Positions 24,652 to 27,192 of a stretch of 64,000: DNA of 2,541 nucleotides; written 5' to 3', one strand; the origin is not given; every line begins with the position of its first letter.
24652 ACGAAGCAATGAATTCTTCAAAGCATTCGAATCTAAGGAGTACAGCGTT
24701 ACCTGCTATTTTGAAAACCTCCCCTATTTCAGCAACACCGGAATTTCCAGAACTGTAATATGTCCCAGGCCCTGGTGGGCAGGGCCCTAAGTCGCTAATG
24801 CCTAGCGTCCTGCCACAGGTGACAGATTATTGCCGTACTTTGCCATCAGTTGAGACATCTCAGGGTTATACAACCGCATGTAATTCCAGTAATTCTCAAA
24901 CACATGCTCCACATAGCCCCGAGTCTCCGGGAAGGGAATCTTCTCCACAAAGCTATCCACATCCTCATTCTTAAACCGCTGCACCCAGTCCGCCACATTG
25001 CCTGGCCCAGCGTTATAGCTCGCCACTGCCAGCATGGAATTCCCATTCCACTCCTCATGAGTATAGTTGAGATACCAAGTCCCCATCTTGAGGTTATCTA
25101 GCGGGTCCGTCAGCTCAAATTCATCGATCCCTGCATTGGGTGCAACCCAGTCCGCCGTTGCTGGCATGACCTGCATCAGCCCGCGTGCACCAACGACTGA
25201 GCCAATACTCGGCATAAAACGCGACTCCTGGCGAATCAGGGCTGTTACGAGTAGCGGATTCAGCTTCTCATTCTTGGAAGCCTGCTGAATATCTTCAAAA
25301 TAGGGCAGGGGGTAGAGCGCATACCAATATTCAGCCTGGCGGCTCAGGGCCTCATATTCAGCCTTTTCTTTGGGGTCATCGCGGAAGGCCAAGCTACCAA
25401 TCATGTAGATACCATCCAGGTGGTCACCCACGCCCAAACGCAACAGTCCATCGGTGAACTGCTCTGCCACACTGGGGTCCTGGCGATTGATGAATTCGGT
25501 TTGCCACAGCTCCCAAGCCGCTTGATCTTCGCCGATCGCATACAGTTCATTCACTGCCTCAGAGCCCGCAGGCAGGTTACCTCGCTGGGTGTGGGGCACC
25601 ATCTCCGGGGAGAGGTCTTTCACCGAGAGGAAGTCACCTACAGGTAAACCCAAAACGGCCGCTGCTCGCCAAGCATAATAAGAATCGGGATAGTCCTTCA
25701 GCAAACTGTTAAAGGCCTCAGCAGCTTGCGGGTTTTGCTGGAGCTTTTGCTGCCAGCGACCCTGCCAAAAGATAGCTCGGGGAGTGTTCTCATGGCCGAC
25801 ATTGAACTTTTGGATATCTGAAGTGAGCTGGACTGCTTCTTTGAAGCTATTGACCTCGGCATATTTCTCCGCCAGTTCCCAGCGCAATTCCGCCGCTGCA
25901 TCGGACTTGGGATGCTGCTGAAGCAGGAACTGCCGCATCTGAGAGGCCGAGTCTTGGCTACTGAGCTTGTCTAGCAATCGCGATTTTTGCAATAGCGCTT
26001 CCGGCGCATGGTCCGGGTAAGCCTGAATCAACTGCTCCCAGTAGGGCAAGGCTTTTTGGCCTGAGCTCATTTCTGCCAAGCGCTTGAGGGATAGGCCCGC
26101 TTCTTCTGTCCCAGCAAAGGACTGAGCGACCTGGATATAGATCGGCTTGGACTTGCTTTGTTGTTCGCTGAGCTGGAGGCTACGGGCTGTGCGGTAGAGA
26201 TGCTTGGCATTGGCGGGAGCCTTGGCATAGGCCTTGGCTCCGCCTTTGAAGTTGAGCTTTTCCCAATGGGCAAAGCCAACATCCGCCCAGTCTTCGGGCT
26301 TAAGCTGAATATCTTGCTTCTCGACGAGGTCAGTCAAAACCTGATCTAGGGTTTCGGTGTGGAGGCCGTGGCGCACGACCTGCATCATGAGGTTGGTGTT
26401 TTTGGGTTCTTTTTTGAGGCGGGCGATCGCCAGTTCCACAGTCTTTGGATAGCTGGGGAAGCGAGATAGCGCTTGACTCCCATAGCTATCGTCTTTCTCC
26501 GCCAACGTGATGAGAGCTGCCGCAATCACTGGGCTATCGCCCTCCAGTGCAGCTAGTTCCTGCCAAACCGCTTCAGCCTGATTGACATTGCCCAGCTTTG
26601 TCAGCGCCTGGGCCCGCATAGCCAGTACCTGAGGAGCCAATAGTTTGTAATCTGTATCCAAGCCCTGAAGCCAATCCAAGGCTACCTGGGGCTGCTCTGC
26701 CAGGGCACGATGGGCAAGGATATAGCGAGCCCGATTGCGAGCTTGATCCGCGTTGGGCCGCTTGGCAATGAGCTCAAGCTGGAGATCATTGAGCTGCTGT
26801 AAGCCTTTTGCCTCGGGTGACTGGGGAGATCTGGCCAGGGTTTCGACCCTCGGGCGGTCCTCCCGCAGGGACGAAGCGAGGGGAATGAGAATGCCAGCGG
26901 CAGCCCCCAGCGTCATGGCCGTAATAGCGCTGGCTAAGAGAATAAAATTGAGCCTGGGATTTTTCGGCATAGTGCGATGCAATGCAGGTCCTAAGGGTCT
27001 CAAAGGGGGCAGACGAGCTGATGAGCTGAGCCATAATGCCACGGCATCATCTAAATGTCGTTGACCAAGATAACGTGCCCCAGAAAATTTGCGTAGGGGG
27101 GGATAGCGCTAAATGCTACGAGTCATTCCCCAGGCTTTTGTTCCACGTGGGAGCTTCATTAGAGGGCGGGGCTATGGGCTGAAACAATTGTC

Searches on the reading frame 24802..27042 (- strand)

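Call 102: search_protein_families(library=pfam, proteins=[window:24802-27042:-], max_evalue=0.001)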
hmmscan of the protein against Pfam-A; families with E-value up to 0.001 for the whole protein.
window:24802-27042:- (746 aa): 3 families
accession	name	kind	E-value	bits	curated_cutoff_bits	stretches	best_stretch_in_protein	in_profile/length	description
PF01464.25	SLT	-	3.3e-31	107.7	21.3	1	585-694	3-112/117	Transglycosylase SLT domain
PF13174.12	TPR_6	-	1.8e-09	38.1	26.3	1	423-454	2-33/33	Tetratricopeptide repeat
PF07719.23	TPR_2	-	6.4e-05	23.2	27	0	138-167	2-31/34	Tetratricopeptide repeat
